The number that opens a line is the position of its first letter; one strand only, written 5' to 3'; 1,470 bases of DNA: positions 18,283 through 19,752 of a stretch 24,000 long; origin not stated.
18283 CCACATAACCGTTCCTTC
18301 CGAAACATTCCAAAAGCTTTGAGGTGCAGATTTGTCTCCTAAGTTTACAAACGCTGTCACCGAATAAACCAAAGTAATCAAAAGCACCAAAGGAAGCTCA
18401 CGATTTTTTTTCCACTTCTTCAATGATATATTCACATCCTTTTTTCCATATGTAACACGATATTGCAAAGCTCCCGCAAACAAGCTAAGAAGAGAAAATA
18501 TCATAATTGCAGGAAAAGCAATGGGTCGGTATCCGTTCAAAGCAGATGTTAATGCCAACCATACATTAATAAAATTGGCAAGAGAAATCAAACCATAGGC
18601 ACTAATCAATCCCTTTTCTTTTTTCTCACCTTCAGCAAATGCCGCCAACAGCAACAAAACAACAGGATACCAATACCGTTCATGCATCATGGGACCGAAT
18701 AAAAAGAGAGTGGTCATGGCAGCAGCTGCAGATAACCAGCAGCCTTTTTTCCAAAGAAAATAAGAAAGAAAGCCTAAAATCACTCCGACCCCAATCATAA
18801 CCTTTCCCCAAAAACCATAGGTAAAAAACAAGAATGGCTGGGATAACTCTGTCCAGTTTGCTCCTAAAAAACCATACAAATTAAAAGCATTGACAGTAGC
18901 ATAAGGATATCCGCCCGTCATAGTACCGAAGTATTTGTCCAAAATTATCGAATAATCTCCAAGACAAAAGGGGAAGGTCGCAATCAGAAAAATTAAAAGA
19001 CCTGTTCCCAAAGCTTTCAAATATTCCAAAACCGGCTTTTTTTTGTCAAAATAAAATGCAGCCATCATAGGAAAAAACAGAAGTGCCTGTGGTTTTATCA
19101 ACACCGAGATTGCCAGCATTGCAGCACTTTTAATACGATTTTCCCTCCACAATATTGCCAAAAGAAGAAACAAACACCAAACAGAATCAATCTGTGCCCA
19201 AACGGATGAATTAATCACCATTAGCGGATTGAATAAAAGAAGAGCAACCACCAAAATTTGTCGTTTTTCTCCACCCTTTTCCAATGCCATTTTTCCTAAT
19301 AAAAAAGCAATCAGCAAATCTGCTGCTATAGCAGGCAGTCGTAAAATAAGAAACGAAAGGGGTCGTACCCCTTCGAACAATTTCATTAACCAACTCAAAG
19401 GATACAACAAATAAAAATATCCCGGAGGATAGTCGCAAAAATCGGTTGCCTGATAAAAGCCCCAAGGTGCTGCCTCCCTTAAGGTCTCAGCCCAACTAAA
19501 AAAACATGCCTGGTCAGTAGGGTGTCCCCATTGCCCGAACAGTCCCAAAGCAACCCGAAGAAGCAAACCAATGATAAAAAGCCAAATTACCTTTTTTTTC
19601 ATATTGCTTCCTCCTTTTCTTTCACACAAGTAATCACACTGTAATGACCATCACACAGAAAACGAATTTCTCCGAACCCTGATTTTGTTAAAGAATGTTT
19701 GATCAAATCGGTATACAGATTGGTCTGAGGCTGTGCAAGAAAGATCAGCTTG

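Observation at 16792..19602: Single 936-aa polypeptide fusing two different GT-C modules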

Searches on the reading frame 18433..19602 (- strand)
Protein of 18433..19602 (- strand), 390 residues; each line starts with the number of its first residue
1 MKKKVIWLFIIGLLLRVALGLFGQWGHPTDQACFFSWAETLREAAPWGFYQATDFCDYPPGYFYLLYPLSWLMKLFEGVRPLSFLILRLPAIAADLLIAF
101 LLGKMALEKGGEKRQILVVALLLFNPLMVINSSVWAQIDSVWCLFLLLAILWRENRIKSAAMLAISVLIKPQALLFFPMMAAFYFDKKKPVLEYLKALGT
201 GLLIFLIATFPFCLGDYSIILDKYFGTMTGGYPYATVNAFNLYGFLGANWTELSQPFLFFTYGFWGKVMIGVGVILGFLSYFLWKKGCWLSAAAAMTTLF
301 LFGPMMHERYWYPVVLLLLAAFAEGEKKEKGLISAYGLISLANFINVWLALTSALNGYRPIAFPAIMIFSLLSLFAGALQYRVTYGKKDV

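Call 3: search_protein_families(library=pfam, proteins=[window:18433-19602:-], max_evalue=1)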
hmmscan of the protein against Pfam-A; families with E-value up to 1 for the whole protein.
seq(390 aa): 0 families

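Call 4: search_protein_families(library=ncbifam, proteins=[window:18433-19602:-], max_evalue=1)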
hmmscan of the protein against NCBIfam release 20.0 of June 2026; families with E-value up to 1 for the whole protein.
seq(390 aa): 0 families

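Call 5: find_homologous_proteins(query=window:18433-19602:-, max_evalue=0.001)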
Query seq(390 aa) (390 aa): 63 proteins with E <= 0.001 among 8000 candidates.
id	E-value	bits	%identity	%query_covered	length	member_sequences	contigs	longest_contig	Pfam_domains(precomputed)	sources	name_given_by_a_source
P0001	2.0e-168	579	66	100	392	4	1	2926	-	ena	-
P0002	9.0e-162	557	64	100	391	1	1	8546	-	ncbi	-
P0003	3.8e-160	552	64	100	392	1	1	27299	-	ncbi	-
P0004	3.8e-151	522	61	100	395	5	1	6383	PF09594.17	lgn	-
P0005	2.5e-125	437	54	98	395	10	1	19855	-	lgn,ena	-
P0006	3.6e-77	279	44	94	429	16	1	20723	PF09594.17,PF26314.1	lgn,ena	-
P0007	3.2e-50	190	38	80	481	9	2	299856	PF09594.17,PF03155.22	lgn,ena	-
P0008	7.1e-50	189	39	80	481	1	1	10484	PF09594.17,PF03155.22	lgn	-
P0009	9.4e-50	188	37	76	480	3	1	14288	PF09594.17,PF03155.22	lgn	-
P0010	5.0e-49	186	38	80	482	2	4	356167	-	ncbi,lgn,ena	-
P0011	5.5e-49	186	38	73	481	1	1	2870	PF09594.17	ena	-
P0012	7.1e-49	186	36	80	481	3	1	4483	PF09594.17,PF03155.22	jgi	jgi:dolichyl-phosphate-mannose-protein mannosyltransferase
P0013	1.0e-48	185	33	96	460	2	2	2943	PF09594.17,PF03155.22,PF26314.1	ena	-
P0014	3.1e-48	183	35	80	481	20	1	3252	PF09594.17,PF03155.22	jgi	-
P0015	4.3e-46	176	37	76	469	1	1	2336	PF09594.17,PF03155.22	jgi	-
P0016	1.2e-45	175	37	76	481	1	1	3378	PF09594.17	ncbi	-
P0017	5.5e-45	173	34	80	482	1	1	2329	PF09594.17,PF03155.22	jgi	jgi:Gpi18-like mannosyltransferase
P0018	7.9e-45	172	33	89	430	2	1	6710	PF09594.17,PF03155.22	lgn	-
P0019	3.6e-44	170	34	86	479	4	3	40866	PF09594.17,PF03155.22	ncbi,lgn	-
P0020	2.4e-42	164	34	86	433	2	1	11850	PF09594.17,PF03155.22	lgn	-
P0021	4.8e-39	153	32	89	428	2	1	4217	PF09594.17,PF13231.13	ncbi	-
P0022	1.1e-38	152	33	73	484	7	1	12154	PF09594.17,PF03155.22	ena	-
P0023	1.3e-38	152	32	86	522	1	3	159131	PF09594.17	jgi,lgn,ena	-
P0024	3.3e-37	147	34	81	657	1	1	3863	PF09594.17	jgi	jgi:dolichyl-phosphate-mannose-protein mannosyltransferase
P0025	8.0e-36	143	34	89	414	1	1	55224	PF09594.17,PF13231.13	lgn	-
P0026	3.6e-35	140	32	81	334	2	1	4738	PF09594.17,PF06728.20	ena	-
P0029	4.1e-34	137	33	81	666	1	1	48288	PF09594.17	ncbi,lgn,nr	ncbi:MAG: glycosyltransferase 87 family protein [Clostridia bacterium]|nr:glycosyltransferase 87 fam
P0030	4.6e-34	137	31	88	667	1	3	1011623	PF09594.17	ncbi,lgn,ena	-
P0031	1.0e-33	136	32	80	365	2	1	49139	PF09594.17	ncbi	-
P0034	9.8e-32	129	33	87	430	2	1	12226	PF09594.17,PF05208.20,PF13231.13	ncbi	-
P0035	3.6e-31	127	33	69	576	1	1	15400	PF09594.17,PF03155.22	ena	-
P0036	1.3e-30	125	31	97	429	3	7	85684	PF09594.17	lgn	-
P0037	3.3e-29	121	31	73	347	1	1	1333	PF09594.17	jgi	jgi:dolichyl-phosphate-mannose-protein mannosyltransferase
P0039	3.3e-27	114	29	95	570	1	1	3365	PF09594.17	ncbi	ncbi:MAG: glycosyltransferase family 39 protein, partial [Oscillospiraceae bacterium]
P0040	1.3e-26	112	29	95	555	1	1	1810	PF09594.17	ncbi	ncbi:MAG: glycosyltransferase family 39 protein, partial [Oscillospiraceae bacterium]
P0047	3.6e-15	75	28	86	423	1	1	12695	PF09594.17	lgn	-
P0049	1.2e-14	73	28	86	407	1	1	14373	PF09594.17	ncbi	ncbi:MAG: glycosyltransferase 87 family protein [Pseudanabaenaceae cyanobacterium]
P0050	1.9e-14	72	27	72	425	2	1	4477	PF09594.17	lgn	-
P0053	2.2e-13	69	30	67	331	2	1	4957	PF03155.22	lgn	-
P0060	1.9e-7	49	28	53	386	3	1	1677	PF09594.17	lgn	-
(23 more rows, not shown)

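Call 6: search_solved_structures(query=window:18433-19602:-, max_evalue=10)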
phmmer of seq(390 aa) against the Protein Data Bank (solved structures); distinct sequences matched with E-value up to 10: 0.

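Call 7: find_encoding_contigs(protein=P0003, flank=8000, max_places=3)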
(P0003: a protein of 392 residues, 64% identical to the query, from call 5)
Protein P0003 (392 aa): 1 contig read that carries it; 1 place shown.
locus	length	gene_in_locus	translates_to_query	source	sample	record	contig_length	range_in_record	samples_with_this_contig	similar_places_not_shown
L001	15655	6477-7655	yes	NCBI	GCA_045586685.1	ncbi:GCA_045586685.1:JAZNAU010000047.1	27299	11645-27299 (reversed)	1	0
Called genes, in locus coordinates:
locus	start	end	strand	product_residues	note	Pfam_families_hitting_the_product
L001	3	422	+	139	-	?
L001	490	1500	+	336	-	PF00044:Gp_dh_N, PF02800:Gp_dh_C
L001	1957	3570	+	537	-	PF05496:RuvB_N (faint), PF06068:TIP49 (faint), PF13177:DNA_pol3_delta2, PF00004:AAA, PF13401:AAA_22 (faint), PF22608:DNAX_ATPase_lid, PF12169:DNA_pol3_gamma3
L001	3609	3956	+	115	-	PF02575:YbaB_DNA_bd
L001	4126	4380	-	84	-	-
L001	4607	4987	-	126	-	PF14276:DUF4363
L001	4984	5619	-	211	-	PF04239:DUF421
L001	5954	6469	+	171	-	-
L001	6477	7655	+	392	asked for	-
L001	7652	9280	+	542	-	PF13231:PMT_2, PF02366:PMT, PF16192:PMT_4TMC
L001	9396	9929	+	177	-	PF02482:Ribosomal_S30AE, PF16321:Ribosom_S30AE_C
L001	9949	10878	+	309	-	PF14315:DUF4380 (faint)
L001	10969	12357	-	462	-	PF02127:Peptidase_M18, PF05343:Peptidase_M42 (faint)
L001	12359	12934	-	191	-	PF01121:CoaE, PF13189:Cytidylate_kin2, PF13238:AAA_18, PF13671:AAA_33 (weak)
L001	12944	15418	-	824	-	PF02739:5_3_exonuc_N, PF01367:5_3_exonuc, PF22619:DNA_polI_exo1, PF00476:DNA_pol_A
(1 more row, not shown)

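Call 8: find_encoding_contigs(protein=P0005, flank=8000, max_places=3)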
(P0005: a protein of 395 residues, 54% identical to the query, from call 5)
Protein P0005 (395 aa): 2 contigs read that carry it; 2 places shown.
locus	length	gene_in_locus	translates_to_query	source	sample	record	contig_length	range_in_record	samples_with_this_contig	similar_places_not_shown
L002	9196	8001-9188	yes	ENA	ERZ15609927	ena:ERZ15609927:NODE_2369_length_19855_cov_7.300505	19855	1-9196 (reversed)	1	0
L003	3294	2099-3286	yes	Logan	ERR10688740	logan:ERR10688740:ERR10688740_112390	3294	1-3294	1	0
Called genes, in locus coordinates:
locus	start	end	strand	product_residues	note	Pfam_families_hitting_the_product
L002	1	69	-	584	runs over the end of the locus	PF01336:tRNA_anti-codon, PF00152:tRNA-synt_2, PF02938:GAD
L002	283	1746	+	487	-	PF00478:IMPDH, PF00571:CBS, PF03060:NMO, PF01070:FMN_dh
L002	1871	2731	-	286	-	PF01522:Polysacc_deac_1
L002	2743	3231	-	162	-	PF00383:dCMP_cyt_deam_1, PF14437:MafB19-deam (faint)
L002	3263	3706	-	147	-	PF02502:LacAB_rpiB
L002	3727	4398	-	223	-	PF00814:TsaD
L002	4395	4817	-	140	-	PF02367:TsaE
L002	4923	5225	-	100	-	-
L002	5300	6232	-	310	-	PF04204:HTS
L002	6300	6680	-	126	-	PF14276:DUF4363 (weak)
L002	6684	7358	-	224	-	PF04239:DUF421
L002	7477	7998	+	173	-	-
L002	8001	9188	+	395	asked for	-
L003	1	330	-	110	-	?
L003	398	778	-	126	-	PF14276:DUF4363 (weak)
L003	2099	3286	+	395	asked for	-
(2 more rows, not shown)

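Call 9: find_encoding_contigs(protein=P0002, flank=8000, max_places=3)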
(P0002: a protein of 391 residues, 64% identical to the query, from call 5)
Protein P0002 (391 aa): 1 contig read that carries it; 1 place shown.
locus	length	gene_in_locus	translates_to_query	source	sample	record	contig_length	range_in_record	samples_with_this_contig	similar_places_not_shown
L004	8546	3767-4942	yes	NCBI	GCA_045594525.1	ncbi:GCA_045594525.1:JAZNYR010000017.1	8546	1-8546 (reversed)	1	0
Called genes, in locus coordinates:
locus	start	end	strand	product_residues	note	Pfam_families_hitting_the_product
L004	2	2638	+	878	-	?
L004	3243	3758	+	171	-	-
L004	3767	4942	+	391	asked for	-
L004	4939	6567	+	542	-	PF13231:PMT_2, PF02366:PMT, PF16192:PMT_4TMC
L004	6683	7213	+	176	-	PF02482:Ribosomal_S30AE, PF16321:Ribosom_S30AE_C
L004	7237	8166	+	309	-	-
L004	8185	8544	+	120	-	?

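Call 29: search_solved_structures(query=A3, max_evalue=10, show_alignments=3)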
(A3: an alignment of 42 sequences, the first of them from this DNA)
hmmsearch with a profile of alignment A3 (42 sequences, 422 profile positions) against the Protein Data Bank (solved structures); distinct sequences matched with E-value up to 10: 9.
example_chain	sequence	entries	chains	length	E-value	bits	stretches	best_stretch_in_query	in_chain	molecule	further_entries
23gx_B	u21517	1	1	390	4.9e-15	58.8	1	113-232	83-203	GPI mannosyltransferase 1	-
23gf_B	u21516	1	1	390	6.9e-15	58.3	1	113-232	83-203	GPI mannosyltransferase 1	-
6snh_X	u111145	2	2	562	1.4e-14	57.2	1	24-372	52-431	Dolichyl pyrophosphate Man9GlcNAc2 alpha-1,3-glucosyltransferase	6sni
9wno_A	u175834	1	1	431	1.4e-06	30.9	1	113-379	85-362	GPI mannosyltransferase 1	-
7qhm_J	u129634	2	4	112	0.062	15.6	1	272-314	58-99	Hypothetical membrane protein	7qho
9bsh_A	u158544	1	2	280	0.64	12.3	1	223-312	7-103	Exfoliative toxin A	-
9bsm_A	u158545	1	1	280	0.64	12.3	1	223-312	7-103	Exfoliative toxin A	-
1due_A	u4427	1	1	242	2.4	10.3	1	261-312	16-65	EXFOLIATIVE TOXIN A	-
1agj_A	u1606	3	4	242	2.4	10.3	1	261-312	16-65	EPIDERMOLYTIC TOXIN A | EXFOLIATIVE TOXIN A | EXFOLIATVE TOXIN A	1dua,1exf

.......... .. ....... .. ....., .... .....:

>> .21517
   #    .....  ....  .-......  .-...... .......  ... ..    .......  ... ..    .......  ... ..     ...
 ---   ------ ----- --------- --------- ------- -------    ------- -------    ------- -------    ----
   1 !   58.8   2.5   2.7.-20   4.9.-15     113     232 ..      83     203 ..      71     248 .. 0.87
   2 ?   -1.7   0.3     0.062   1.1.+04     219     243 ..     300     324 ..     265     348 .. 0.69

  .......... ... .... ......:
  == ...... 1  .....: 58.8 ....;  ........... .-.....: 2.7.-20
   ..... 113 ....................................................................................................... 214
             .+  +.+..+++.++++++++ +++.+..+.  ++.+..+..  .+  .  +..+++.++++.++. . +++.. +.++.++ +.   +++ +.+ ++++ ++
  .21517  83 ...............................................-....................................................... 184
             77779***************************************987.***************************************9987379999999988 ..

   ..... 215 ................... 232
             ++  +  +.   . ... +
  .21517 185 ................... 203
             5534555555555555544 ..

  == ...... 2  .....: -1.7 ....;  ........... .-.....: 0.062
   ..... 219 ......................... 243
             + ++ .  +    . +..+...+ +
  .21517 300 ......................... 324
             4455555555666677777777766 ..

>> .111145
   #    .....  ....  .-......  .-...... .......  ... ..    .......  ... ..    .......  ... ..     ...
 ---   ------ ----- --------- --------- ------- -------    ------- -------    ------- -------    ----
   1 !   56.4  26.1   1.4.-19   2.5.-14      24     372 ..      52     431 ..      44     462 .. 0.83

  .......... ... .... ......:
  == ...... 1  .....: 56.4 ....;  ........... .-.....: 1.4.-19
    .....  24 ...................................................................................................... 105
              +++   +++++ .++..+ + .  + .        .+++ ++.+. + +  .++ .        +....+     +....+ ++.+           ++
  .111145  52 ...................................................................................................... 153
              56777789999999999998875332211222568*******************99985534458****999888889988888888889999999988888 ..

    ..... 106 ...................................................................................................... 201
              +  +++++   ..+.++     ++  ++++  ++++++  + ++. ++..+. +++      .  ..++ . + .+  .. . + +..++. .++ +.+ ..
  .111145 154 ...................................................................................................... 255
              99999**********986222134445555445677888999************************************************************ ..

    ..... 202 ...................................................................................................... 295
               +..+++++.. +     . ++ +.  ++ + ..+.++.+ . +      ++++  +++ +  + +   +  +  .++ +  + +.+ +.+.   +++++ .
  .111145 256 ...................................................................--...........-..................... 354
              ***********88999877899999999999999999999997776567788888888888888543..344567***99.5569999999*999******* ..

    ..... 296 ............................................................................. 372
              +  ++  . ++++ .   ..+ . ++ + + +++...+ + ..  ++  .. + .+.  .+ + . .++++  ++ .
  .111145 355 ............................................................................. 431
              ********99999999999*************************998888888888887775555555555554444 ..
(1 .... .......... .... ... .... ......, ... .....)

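Call 30: search_protein_families(library=pfam, alignment_id=A3, max_evalue=0.01)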
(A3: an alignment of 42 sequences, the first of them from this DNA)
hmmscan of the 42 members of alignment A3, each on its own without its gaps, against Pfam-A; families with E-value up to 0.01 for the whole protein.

A. member 1, seq(390 aa): 0 families

B. families by the number of members that match (of 42 scanned): 6 families
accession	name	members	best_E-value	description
PF09594.16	GT87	29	1.2e-10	Glycosyltransferase family 87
PF03155.21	Alg6_Alg8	19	3.9e-10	ALG6, ALG8 glycosyltransferase family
PF13231.12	PMT_2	7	1.1e-08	Dolichyl-phosphate-mannose-protein mannosyltransferase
PF05208.19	ALG3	6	2.4e-07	ALG3 protein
PF06728.19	PIG-U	2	2e-06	GPI transamidase subunit PIG-U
PF20619.3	DUF6804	1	0.003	Family of unknown function (DUF6804)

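Call 44: find_encoding_contigs(protein=P0006, flank=5000, max_places=2)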
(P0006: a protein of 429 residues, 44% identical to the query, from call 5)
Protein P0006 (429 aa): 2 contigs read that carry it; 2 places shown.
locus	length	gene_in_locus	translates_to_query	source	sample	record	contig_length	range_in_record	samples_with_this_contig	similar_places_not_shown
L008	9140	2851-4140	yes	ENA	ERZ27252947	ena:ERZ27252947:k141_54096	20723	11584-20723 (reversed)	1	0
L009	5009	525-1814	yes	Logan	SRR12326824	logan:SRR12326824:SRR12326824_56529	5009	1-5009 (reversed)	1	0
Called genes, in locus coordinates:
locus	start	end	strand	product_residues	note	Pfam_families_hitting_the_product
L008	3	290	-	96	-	?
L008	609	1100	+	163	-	-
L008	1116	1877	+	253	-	PF01261:AP_endonuc_2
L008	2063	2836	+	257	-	PF16227:DUF4886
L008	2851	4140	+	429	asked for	PF09594:GT87, PF26314:MptA_B_family (weak)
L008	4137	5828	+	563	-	PF02366:PMT, PF13231:PMT_2, PF16192:PMT_4TMC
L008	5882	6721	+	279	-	PF05681:Fumerase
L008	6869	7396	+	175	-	PF02482:Ribosomal_S30AE, PF16321:Ribosom_S30AE_C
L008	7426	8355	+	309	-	-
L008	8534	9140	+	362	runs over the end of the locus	PF00072:Response_reg, PF13487:HD_5, PF01966:HD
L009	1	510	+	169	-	?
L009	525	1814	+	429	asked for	PF09594:GT87, PF26314:MptA_B_family (weak)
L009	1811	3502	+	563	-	PF02366:PMT, PF13231:PMT_2, PF16192:PMT_4TMC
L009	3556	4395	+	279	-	PF05681:Fumerase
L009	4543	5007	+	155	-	?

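Call 45: find_encoding_contigs(protein=P0007, flank=5000, max_places=2)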
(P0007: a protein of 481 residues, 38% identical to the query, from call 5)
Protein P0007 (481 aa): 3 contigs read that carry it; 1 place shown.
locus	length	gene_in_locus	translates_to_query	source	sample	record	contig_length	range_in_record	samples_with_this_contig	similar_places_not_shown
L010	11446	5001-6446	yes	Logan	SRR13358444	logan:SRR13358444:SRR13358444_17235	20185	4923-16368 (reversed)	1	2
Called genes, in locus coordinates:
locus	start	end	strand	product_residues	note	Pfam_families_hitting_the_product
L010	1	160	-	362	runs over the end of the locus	-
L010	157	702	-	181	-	PF12822:ECF_trnsprt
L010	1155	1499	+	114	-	PF01245:Ribosomal_L19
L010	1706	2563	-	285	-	PF02353:CMAS (weak), PF01209:Ubie_methyltran (faint), PF05175:MTS (weak), PF13489:Methyltransf_23, PF08241:Methyltransf_11, PF08242:Methyltransf_12, PF13649:Methyltransf_25, PF13847:Methyltransf_31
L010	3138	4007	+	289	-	PF01926:MMR_HSR1, PF02421:FeoB_N (weak)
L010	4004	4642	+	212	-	PF01351:RNase_HII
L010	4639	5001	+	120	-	PF02021:UPF0102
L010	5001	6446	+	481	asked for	PF03155:Alg6_Alg8 (weak), PF09594:GT87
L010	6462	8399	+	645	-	PF02366:PMT, PF13231:PMT_2, PF16192:PMT_4TMC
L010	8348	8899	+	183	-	PF04138:GtrA_DPMS_TM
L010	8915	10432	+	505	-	PF05362:Lon_C (weak), PF13541:ChlI, PF00493:MCM, PF00158:Sigma54_activat (weak), PF01078:Mg_chelatase, PF00004:AAA (faint), PF07728:AAA_5, PF13335:Mg_chelatase_C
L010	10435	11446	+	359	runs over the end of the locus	PF02481:DNA_processg_A, PF17782:WHD_DprA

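Call 46: find_encoding_contigs(protein=P0010, flank=5000, max_places=2)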
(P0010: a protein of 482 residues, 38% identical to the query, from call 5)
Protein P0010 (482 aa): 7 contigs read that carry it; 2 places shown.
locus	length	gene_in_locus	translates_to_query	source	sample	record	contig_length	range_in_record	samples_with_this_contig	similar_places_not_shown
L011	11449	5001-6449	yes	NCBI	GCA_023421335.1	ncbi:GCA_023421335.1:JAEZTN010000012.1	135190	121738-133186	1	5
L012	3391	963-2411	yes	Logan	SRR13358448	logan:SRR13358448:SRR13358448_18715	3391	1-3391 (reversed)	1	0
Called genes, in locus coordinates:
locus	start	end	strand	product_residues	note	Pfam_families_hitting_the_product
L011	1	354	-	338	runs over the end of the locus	PF18152:DAHP_snth_FXD, PF00793:DAHP_synth_1, PF03102:NeuB (weak)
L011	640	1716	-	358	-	-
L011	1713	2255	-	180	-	PF12822:ECF_trnsprt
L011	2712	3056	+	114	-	PF01245:Ribosomal_L19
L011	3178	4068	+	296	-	PF02421:FeoB_N (faint), PF01926:MMR_HSR1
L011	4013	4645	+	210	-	PF01351:RNase_HII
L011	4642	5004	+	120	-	PF08378:NERD (weak), PF02021:UPF0102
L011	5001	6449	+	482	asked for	-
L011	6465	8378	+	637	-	PF02366:PMT, PF13231:PMT_2, PF16192:PMT_4TMC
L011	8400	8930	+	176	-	PF04138:GtrA_DPMS_TM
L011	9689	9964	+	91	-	PF04321:RmlD_sub_bind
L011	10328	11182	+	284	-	PF00483:NTP_transferase, PF12804:NTP_transf_3 (weak)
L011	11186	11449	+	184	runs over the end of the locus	PF00908:dTDP_sugar_isom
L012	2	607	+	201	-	?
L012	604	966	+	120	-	PF08378:NERD (weak), PF02021:UPF0102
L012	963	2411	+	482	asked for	-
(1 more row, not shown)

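Call 48: predict_structure(alignment_id=A3)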
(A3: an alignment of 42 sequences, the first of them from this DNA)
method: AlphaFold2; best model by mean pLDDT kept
length: 390 residues; sequences in the alignment: 42
mean_pLDDT: 93.8   pTM: 0.93
mean pLDDT of the five models: 93.8, 92.9, 92.8, 92.6, 92.6
residues with pLDDT >= 90: 350; 70-90: 29; 50-70: 9; < 50: 2
segments of 3 or more residues with pLDDT < 50: none
pLDDT, mean of each block of 10 residues (from residue 1): 92 97 87 96 96 91 97 93 95 98 96 97 98 95 98 96 97 93 91 94 96 93 79 90 96 96 93 95 94 97 93 98 83 96 97 95 97 97 74
secondary structure, 60 per line:
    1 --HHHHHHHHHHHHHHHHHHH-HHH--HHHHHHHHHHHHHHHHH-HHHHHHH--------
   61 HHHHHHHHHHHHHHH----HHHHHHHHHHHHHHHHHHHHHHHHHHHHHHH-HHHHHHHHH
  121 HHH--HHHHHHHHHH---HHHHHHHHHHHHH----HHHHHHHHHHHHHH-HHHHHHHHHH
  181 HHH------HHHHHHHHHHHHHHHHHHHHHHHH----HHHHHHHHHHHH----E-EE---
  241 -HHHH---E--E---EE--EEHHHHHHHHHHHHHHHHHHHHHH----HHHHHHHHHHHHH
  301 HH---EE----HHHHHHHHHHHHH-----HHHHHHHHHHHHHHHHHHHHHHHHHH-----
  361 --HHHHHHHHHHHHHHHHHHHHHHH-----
elements in order: H3-21 H28-44 H46-52 H61-75 H80-110 H112-123 H126-135 H139-151 H156-169 H171-183 H190-213 H218-229 H242-245 H262-283 H288-302 H312-324 H330-355 H363-385
